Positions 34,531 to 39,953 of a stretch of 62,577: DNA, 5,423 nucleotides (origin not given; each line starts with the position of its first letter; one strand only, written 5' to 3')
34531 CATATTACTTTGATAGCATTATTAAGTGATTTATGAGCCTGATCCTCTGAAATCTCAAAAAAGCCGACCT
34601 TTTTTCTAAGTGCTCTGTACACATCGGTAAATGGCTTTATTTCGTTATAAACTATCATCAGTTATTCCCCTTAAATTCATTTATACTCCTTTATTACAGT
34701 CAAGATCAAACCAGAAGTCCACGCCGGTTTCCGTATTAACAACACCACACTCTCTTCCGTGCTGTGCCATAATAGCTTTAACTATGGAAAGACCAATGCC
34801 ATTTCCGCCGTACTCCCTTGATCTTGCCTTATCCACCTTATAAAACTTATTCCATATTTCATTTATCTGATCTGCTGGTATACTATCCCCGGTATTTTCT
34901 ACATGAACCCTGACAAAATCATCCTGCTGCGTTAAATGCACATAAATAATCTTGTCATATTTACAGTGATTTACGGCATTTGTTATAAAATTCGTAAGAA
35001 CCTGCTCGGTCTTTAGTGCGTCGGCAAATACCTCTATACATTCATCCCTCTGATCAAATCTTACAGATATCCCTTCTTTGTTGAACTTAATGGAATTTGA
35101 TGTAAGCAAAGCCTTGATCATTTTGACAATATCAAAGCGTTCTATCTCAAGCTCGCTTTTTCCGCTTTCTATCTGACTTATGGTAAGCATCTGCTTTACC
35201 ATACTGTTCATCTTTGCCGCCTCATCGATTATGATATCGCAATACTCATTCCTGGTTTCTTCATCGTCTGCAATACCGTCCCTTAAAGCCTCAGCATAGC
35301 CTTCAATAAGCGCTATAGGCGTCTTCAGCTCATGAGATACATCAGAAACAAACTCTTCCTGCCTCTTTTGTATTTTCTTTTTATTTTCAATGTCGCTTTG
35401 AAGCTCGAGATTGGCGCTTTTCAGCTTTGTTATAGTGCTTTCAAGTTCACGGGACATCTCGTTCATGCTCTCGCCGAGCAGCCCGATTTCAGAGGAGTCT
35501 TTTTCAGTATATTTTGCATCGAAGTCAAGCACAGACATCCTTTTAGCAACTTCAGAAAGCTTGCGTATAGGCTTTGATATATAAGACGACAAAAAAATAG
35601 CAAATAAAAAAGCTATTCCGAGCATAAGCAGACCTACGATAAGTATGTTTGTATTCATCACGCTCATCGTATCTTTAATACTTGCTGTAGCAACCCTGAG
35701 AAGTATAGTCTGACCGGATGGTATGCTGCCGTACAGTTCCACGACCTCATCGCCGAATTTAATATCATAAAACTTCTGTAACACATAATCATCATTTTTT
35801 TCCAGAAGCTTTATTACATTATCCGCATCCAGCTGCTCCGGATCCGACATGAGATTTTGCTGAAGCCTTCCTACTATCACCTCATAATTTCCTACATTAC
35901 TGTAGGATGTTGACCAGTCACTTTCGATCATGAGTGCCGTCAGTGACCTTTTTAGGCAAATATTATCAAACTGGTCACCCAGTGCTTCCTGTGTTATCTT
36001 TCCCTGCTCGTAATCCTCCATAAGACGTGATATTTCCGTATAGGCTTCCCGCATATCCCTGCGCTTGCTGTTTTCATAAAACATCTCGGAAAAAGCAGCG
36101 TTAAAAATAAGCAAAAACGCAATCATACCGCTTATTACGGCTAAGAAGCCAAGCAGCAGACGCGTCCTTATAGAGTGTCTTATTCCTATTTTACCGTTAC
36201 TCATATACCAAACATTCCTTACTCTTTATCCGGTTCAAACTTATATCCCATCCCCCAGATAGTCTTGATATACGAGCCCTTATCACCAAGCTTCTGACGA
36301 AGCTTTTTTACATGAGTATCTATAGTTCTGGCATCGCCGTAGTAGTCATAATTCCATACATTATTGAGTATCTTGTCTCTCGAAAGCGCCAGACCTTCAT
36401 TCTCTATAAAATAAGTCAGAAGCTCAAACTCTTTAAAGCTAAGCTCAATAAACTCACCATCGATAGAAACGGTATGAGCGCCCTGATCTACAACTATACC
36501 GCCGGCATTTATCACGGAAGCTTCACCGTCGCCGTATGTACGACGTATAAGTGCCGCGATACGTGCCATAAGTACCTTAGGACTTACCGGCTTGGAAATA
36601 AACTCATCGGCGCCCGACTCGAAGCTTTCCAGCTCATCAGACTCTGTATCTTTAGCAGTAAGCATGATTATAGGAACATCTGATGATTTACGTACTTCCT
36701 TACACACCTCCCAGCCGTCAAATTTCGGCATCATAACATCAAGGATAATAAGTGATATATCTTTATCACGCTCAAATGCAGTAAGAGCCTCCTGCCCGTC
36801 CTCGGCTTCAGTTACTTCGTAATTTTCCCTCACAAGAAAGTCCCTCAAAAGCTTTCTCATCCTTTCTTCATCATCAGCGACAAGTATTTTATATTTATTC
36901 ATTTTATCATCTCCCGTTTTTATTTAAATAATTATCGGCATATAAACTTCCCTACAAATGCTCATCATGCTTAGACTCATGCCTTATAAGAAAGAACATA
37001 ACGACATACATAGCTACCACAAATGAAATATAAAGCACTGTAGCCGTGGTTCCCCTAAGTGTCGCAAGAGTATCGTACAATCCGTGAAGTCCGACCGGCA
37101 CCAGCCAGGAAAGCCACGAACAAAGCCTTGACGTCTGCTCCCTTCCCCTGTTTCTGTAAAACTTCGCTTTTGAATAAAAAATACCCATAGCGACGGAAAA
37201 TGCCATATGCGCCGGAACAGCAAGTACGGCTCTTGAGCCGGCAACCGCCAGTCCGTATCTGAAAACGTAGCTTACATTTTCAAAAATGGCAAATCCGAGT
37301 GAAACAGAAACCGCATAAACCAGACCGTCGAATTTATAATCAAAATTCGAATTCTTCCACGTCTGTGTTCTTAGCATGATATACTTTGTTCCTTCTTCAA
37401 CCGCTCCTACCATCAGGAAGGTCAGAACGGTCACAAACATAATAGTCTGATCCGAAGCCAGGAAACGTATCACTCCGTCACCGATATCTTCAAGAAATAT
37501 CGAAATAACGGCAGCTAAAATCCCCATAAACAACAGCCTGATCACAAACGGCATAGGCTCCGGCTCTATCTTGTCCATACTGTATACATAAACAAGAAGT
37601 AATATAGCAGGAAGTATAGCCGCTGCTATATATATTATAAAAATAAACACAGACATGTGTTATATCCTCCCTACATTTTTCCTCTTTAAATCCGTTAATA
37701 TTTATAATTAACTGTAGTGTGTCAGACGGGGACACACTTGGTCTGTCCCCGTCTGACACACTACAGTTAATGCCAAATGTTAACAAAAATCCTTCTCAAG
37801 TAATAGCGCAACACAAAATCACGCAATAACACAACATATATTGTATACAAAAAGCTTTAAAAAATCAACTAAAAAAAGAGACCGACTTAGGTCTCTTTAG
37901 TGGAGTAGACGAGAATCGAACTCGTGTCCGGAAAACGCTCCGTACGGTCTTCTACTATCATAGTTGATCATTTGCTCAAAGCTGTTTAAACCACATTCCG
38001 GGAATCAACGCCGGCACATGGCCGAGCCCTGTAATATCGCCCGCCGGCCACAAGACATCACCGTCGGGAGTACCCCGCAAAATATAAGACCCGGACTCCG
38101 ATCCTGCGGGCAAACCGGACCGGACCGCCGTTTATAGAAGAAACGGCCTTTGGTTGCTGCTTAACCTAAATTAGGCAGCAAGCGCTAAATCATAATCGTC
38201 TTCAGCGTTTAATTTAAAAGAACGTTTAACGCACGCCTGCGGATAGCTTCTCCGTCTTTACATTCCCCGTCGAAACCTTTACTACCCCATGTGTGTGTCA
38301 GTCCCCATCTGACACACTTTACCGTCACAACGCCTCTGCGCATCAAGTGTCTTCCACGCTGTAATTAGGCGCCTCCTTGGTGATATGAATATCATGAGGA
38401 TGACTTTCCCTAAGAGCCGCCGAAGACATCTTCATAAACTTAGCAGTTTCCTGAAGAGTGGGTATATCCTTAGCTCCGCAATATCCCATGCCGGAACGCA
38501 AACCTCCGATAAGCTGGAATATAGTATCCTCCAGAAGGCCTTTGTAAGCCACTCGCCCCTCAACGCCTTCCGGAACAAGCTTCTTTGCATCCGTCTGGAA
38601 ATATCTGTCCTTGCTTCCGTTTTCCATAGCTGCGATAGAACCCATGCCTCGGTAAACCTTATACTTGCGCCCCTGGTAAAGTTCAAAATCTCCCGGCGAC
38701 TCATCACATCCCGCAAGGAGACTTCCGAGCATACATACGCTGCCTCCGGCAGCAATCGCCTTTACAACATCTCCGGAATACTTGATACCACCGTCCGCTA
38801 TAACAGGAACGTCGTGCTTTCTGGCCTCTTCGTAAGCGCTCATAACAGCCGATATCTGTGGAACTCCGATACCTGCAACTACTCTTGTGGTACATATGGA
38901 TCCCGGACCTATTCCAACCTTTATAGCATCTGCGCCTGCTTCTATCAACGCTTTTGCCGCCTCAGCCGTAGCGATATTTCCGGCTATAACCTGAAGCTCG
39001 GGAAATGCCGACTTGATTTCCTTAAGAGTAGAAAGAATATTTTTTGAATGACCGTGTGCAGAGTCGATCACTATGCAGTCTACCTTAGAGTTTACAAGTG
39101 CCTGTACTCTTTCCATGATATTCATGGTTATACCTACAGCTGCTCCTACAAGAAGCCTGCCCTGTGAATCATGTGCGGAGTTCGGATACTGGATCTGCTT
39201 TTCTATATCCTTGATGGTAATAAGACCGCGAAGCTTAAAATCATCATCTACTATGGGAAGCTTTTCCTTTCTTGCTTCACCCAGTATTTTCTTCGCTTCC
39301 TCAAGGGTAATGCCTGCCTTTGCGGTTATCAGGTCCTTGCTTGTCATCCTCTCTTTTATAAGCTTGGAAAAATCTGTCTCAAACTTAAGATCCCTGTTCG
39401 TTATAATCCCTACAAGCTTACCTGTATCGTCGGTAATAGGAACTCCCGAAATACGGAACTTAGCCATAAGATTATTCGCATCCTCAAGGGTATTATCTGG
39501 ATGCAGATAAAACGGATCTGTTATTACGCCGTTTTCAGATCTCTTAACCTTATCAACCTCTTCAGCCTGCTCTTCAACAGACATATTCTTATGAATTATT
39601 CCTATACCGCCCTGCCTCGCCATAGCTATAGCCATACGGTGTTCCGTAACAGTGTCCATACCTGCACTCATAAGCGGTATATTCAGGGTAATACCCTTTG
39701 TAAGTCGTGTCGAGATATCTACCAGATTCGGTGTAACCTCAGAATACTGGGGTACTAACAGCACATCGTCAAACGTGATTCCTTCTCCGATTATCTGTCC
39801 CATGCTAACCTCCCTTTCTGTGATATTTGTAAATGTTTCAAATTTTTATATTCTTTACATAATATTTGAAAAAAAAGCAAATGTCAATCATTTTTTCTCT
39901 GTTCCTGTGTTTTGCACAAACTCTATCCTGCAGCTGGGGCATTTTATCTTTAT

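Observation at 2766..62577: Dense dispersed family of ~70-bp nested palindromes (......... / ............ modules) filling the intergenic spacers of a core housekeeping region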

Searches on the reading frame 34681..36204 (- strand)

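Call 66: search_protein_families(library=ncbifam, proteins=[window:34681-36204:-], max_evalue=0.00001)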
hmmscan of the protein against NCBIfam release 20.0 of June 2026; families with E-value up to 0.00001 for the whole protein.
window:34681-36204:- (507 aa): 75 families (the best 25 are shown)
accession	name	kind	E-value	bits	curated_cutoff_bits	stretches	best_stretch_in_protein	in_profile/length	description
NF046044.1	PnpS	equivalog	1.8e-62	211.6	400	1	269-499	157-387/390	two-component system histidine kinase PnpS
NF033092.0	HK_WalK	equivalog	1.9e-62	211.7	725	2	270-490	360-580/594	cell wall metabolism sensor histidine kinase WalK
TIGR02966.1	phoR_proteo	equivalog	4.7e-57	193.5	334.2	1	218-490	50-321/333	phosphate regulon sensor histidine kinase PhoR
TIGR01386.1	cztS_silS_copS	subfamily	3.7e-48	164.6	292.55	2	280-501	239-456/457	heavy metal sensor histidine kinase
NF040691.1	MtrAB_MtrB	equivalog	2.3e-47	162.2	450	1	167-483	170-471/507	MtrAB system histidine kinase MtrB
NF008312.0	PRK11100.1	equivalog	2.3e-43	148.7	356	1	173-496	170-467/477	two-component system sensor histidine kinase CreC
NF033091.0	HK_VanS_ACDEFG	equivalog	5.1e-43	147.2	400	1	200-485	6-276/293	vancomycin resistance histidine kinase VanS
NF008235.0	PRK11006.1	equivalog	1.3e-39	136.3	390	1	264-499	186-419/431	phosphate regulon sensor histidine kinase PhoR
NF012163.2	BaeS_SmeS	equivalog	1.6e-39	136.2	500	1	176-483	156-437/457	sensor histidine kinase efflux regulator BaeS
NF047874.1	MASE3_PAS_HK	subfamily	9e-39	133.8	560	1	259-501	376-623/655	MASE3 domain-containing sensor histidine kinase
NF007007.0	PRK09470.1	equivalog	8.5e-37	127.1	486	1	252-483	215-438/463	envelope stress sensor histidine kinase CpxA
NF041210.1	his_kin_PieS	equivalog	2.3e-36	125.8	850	1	132-494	112-461/474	two component system sensor histidine kinase PieS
NF033093.1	HK_VicK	exception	6.9e-36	123.9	680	1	270-482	197-413/448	cell wall metabolism sensor histidine kinase VicK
NF007837.0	PRK10549.1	equivalog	9.7e-35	120.2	603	1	183-485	163-439/466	envelope stress sensor histidine kinase BaeS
NF045911.1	TCSHisKinNblS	equivalog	1.6e-32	112.6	1000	1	268-502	375-619/621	two-component system sensor histidine kinase NblS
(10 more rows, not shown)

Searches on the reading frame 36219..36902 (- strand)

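Call 66: search_protein_families(library=ncbifam, proteins=[window:36219-36902:-], max_evalue=0.00001)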
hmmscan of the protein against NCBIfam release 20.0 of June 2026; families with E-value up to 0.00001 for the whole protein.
window:36219-36902:- (227 aa): 95 families (the best 25 are shown)
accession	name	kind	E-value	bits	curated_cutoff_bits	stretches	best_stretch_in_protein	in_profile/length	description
NF045944.1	ResRegRpaBCyano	equivalog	9.7e-60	201.8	330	1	7-223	1-228/229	response regulator transcription factor RpaB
TIGR02154.1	PhoB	equivalog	5.2e-59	199.3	296.2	1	4-223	3-226/226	phosphate regulon transcriptional regulator PhoB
NF053854.1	RespRegPhoBBctds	equivalog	7.8e-57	192.2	270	1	6-223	1-225/225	two-component system response regulator PhoB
NF040534.1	resp_reg_YycF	equivalog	1.2e-56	191.6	340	1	5-222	2-227/231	response regulator YycF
NF040689.1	MtrAB_MtrA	equivalog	8e-56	188.8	300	1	6-221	1-217/219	MtrAB system response regulator MtrA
NF041733.1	resp_reg_CseB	equivalog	3.3e-55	186.9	350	1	5-223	2-227/228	two-component system response regulator CseB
NF033117.2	vanR_ACDEGLN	exception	1.1e-53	182.2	350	1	6-223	1-226/226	VanR-ABDEGLN family response regulator transcription factor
NF041209.1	resp_regPieR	equivalog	1.5e-52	178.5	450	1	5-223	2-228/231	two component system response regulator PieR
NF033120.0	vanR_FM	exception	1.1e-51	175.7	460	1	1-223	1-230/231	vancomycin resistance response regulator transcription factor, VanR-F/VanR-M family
NF007982.1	PRK10710.1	equivalog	1.3e-51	175.4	380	1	2-225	6-230/235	envelope stress response regulator BaeR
NF007005.1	PRK09468.1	equivalog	4.1e-49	167.2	331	1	3-226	3-235/237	osmolarity response regulator transcription factor OmpR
NF051850.1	RespRegRprY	equivalog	1e-48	165.8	370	1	2-222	3-226/234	response regulator transcription factor RprY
NF008296.0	PRK11083.1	equivalog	9.3e-47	159.3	273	1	1-224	1-227/228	two-component system response regulator CreB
TIGR01387.1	cztR_silR_copR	subfamily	1.3e-45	155.8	279.2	1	6-222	1-218/218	heavy metal response regulator transcription factor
NF000402.1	vanR-B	exception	4.7e-45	153.7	480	1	5-223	4-217/219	vancomycin resistance response regulator transcription factor VanR-B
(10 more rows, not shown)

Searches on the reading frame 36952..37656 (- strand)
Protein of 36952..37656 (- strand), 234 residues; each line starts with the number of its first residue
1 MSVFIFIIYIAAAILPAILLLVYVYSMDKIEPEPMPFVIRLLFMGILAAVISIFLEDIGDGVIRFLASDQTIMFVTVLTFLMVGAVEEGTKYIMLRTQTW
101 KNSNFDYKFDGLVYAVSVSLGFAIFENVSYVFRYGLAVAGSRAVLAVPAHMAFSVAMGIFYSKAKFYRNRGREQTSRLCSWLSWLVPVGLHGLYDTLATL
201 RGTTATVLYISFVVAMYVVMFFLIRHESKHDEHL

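Call 66: search_protein_families(library=ncbifam, proteins=[window:36952-37656:-], max_evalue=0.00001)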
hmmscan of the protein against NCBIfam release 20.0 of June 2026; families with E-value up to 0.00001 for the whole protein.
window:36952-37656:- (234 aa): 1 family
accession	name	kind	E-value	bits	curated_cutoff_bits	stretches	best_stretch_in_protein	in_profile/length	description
NF033739.1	intramemb_PrsW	equivalog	6.4e-39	133.8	225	1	9-221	3-204/210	glutamic-type intramembrane protease PrsW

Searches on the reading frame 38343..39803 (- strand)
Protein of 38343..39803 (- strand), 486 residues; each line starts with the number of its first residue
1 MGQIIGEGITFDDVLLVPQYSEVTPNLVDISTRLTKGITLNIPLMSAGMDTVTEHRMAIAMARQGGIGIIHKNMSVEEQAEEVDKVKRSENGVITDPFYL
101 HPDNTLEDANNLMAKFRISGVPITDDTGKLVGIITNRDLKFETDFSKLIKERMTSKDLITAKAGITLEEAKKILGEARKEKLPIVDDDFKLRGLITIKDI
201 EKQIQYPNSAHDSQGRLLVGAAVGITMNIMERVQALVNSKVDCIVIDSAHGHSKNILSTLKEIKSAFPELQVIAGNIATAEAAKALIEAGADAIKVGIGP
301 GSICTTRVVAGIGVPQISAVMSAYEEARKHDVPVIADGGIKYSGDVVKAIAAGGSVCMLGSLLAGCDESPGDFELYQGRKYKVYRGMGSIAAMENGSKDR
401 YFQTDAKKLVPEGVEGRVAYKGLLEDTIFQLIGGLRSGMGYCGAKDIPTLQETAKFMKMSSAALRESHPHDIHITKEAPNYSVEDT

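Call 66: search_protein_families(library=ncbifam, proteins=[window:38343-39803:-], max_evalue=0.00001)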
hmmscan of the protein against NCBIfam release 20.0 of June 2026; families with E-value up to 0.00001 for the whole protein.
window:38343-39803:- (486 aa): 23 families
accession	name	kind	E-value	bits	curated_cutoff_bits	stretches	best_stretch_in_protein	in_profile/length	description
TIGR01302.1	IMP_dehydrog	equivalog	4.1e-195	648.9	481.5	1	8-451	1-449/450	IMP dehydrogenase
NF005311.0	PRK06843.1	equivalog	9e-136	453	779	2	176-472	101-400/404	inosine 5-monophosphate dehydrogenase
NF005869.0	PRK07807.1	equivalog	1.3e-106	357.5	549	1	8-470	12-475/479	GuaB1 family IMP dehydrogenase-related protein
NF052358.1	GMPRedGuaB1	equivalog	2e-103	347.1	675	1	8-469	12-474/479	GMP reductase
TIGR01303.1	IMP_DH_rel_1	equivalog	8.1e-99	331.6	562.75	1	9-470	12-473/475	GuaB1 family IMP dehydrogenase-related protein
NF005493.0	PRK07107.1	equivalog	1.4e-98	330.6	585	1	9-477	10-496/502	IMP dehydrogenase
NF003470.0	PRK05096.1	equivalog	1.2e-60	205.5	397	1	219-460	99-337/347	GMP reductase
TIGR01305.1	GMP_reduct_1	equivalog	2.9e-57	194.3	492.15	1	222-460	101-336/343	GMP reductase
NF003966.0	PRK05458.1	equivalog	2.8e-54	184.6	344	1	202-453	74-312/327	GMP reductase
TIGR01306.1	GMP_reduct_2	equivalog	9.1e-48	163.4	465.65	1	214-453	80-308/321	GMP reductase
TIGR01304.1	IMP_DH_rel_2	equivalog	5.2e-29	101.6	342.1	2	231-452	143-360/365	GuaB3 family IMP dehydrogenase-related protein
NF041552.1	TF_PrdR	equivalog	2.7e-12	45.8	795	1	98-204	17-125/577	sigma-54 dependent transcriptional regulator PrdR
NF011447.0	PRK14869.2-3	equivalog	6.1e-12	44.9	522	0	103-139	84-120/540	putative manganese-dependent inorganic diphosphatase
NF038279.1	TF_CBS_SpxR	exception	2.8e-10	39.5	600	1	39-211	155-312/427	CBS-HotDog domain-containing transcription factor SpxR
NF011449.0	PRK14869.2-5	equivalog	6.8e-10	38.6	411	0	150-217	70-135/451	putative manganese-dependent inorganic diphosphatase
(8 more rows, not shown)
